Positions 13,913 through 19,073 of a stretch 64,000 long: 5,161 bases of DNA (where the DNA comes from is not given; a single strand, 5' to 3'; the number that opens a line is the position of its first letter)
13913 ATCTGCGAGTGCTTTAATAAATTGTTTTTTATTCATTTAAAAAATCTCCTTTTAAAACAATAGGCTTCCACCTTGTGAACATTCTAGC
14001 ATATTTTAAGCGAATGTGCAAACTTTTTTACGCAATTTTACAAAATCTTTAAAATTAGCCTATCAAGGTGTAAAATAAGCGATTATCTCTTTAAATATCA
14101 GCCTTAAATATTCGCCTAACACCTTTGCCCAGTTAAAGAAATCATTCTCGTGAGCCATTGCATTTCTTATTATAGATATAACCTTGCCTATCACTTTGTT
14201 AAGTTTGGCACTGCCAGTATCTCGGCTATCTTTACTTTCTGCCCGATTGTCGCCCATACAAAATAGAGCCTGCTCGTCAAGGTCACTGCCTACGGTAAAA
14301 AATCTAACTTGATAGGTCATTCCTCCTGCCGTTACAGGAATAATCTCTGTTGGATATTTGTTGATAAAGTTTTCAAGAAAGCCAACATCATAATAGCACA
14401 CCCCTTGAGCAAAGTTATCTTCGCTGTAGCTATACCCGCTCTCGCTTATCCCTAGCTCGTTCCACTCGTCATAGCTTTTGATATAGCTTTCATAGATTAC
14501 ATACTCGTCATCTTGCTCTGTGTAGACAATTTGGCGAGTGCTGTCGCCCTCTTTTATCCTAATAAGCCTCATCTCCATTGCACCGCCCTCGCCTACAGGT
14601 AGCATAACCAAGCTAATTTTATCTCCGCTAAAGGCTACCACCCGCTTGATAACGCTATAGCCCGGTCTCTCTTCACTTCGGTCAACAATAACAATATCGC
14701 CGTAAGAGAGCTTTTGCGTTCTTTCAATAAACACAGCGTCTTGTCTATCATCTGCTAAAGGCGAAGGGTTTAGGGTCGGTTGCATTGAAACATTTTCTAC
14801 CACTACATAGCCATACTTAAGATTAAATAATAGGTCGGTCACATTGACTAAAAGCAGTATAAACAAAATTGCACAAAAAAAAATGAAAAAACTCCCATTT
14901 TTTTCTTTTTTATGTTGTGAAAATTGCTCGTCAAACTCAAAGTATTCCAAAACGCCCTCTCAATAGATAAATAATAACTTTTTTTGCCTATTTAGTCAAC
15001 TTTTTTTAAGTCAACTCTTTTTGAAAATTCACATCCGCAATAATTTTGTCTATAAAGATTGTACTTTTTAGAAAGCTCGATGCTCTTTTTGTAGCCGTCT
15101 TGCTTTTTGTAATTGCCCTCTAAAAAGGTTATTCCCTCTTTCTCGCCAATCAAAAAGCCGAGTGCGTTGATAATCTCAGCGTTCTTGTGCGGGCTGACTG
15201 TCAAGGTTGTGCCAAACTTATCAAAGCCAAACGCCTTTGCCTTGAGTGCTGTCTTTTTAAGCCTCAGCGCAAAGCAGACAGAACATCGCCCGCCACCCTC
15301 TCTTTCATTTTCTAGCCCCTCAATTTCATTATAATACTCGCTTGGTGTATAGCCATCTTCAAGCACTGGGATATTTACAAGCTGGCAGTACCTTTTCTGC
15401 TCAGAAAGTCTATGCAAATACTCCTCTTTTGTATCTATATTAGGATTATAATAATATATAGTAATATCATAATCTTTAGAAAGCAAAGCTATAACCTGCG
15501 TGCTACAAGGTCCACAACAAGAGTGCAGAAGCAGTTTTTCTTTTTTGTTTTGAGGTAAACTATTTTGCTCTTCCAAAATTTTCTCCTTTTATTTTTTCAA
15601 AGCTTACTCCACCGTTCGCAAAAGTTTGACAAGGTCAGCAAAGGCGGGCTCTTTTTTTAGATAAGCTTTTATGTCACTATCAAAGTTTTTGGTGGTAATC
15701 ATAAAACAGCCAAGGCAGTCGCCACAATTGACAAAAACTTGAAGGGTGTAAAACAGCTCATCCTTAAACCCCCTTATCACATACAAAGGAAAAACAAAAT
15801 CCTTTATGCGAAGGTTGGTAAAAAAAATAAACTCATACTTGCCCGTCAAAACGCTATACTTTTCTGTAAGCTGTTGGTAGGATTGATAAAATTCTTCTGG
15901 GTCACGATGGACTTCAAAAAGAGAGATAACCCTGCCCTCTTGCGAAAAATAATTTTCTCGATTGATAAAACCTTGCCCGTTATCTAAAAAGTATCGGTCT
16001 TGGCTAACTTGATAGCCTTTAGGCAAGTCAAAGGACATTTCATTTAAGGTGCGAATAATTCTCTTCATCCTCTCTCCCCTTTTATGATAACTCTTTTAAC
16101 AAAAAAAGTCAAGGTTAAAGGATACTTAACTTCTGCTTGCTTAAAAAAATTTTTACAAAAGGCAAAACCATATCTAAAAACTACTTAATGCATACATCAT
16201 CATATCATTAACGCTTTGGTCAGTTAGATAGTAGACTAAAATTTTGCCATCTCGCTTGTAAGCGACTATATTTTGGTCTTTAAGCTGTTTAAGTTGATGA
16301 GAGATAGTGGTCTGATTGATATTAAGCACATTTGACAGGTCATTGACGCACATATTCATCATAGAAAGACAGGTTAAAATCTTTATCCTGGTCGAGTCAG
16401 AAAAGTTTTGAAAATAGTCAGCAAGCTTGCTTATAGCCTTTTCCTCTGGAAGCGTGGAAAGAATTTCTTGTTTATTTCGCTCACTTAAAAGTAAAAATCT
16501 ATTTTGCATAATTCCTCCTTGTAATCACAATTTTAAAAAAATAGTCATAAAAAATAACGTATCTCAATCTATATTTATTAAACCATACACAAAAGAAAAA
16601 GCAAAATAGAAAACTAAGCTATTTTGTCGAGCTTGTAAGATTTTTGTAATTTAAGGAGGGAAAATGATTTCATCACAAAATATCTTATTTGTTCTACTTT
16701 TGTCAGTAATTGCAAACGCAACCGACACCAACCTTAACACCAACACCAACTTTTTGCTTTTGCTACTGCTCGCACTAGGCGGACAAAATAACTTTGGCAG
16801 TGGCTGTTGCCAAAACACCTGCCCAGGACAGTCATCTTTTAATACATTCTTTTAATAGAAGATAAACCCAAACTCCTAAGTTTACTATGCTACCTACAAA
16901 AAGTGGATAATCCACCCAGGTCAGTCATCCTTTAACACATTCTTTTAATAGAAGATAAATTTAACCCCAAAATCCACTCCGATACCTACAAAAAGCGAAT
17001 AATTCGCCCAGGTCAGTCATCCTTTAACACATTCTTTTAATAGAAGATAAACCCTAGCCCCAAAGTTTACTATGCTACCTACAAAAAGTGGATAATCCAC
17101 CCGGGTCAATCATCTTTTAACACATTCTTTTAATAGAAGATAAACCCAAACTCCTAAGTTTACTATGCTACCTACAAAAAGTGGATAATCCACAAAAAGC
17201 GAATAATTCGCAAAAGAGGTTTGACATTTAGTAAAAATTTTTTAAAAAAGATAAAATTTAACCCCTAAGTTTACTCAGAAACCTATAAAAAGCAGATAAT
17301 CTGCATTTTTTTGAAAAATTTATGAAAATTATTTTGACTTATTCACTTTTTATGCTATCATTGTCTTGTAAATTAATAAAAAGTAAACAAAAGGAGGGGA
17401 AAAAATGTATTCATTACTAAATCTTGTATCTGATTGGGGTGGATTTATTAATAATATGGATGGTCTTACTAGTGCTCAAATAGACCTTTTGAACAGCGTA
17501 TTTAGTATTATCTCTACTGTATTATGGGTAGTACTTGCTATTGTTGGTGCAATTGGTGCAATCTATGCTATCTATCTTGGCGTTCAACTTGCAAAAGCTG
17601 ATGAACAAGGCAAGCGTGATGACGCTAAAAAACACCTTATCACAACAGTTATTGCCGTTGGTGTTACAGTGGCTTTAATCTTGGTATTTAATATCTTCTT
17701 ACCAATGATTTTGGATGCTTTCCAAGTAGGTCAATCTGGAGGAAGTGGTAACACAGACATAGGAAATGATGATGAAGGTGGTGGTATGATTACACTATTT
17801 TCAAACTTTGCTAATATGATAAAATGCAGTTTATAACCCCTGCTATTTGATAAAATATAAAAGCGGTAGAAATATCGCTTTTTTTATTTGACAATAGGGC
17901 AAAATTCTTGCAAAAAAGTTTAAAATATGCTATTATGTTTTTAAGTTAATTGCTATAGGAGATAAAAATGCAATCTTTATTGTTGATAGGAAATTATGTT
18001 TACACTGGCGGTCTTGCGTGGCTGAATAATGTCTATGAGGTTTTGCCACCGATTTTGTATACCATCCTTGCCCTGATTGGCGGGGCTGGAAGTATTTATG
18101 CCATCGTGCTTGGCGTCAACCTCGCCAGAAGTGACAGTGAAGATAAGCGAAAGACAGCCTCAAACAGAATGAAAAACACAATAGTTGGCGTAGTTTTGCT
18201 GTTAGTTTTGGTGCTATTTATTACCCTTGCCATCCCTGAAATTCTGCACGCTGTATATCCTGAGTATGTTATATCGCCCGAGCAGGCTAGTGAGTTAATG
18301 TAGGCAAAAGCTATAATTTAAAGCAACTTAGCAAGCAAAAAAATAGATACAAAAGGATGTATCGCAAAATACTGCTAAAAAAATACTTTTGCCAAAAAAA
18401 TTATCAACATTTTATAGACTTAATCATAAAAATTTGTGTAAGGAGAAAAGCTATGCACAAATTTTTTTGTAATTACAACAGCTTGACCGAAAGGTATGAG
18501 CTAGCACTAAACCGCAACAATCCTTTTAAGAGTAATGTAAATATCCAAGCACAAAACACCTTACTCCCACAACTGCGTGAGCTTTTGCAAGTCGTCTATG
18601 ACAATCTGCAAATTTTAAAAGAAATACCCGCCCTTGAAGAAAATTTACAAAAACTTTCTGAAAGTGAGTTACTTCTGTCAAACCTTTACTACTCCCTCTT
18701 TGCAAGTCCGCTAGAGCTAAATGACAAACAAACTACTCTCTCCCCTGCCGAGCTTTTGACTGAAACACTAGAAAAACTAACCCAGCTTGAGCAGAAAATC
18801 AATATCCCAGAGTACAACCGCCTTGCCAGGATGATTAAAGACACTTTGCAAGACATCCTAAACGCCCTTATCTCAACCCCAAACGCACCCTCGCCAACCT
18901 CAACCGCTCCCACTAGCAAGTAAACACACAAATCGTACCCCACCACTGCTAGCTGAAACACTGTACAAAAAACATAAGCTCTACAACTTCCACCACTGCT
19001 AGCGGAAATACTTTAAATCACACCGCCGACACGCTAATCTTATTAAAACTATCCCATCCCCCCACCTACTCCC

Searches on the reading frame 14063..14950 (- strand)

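Call 46: search_protein_families(library=pfam, proteins=[window:14063-14950:-], max_evalue=0.0001)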
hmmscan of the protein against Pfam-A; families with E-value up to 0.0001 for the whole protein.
window:14063-14950:- (295 aa): 1 family
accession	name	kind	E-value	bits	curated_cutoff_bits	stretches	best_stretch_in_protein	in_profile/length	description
PF10502.14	Peptidase_S26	-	2.4e-17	63.9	22.9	2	29-114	6-87/168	Signal peptidase, peptidase S26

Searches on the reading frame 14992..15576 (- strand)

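Call 46: search_protein_families(library=pfam, proteins=[window:14992-15576:-], max_evalue=0.0001)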
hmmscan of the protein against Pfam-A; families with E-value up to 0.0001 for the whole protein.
window:14992-15576:- (194 aa): 1 family
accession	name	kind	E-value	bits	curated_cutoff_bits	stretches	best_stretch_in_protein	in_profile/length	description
PF02677.20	QueH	-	2.2e-66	223.7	23.5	1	15-187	1-174/175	Epoxyqueuosine reductase QueH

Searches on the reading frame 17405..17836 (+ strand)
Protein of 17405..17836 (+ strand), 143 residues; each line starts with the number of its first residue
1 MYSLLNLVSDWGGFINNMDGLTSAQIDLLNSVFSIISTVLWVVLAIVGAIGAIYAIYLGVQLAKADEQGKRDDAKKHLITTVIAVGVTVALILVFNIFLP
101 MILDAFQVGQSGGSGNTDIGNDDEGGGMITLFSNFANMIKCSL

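Call 46: search_protein_families(library=pfam, proteins=[window:17405-17836:+], max_evalue=0.0001)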
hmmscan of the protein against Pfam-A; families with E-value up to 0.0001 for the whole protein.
window:17405-17836:+ (143 aa): 1 family
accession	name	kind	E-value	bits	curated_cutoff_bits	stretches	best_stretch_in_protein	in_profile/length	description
PF18895.5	T4SS_pilin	-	4.9e-05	23.8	26.6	1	31-96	4-69/71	Type IV secretion system pilin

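Call 67: find_encoding_contigs(protein=window:17405-17836:+, flank=6000, max_places=8)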
Protein window:17405-17836:+ (143 aa): 3 contigs read that carry it; 1 place shown.
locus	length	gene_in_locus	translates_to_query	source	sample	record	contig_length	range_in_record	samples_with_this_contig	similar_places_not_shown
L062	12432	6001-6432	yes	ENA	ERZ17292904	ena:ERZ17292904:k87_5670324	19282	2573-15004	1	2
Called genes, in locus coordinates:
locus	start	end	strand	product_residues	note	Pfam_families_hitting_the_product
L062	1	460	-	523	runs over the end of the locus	PF07690:MFS_1, PF13347:MFS_2, PF07690:MFS_1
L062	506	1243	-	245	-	-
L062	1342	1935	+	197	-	PF02915:Rubrerythrin, PF21349:RUBY_RBDX (weak)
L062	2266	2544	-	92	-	PF00216:Bac_DNA_binding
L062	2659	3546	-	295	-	PF10502:Peptidase_S26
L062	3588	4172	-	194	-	PF02677:QueH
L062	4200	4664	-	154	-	-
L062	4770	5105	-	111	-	PF12840:HTH_20 (faint), PF01022:HTH_5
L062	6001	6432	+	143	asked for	-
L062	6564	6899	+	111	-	PF18895:T4SS_pilin (weak)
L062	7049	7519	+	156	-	-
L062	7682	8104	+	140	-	-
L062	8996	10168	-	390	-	-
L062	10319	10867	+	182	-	-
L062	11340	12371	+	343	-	PF01520:Amidase_3, PF01471:PG_binding_1, PF09374:PG_binding_3 (faint), PF01471:PG_binding_1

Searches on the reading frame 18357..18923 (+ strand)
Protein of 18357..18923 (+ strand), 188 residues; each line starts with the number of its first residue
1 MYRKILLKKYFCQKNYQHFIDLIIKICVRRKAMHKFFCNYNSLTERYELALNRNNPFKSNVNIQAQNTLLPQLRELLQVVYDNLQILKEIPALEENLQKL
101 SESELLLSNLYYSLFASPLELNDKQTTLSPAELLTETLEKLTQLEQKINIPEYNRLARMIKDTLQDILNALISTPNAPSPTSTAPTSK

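Call 46: search_protein_families(library=pfam, proteins=[window:18357-18923:+], max_evalue=0.0001)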
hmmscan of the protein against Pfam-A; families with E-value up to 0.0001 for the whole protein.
window:18357-18923:+ (188 aa): 0 families

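Call 51: find_encoding_contigs(protein=window:18357-18923:+, flank=5000, max_places=8)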
Protein window:18357-18923:+ (188 aa): no gene with exactly this product is on record in the collection.
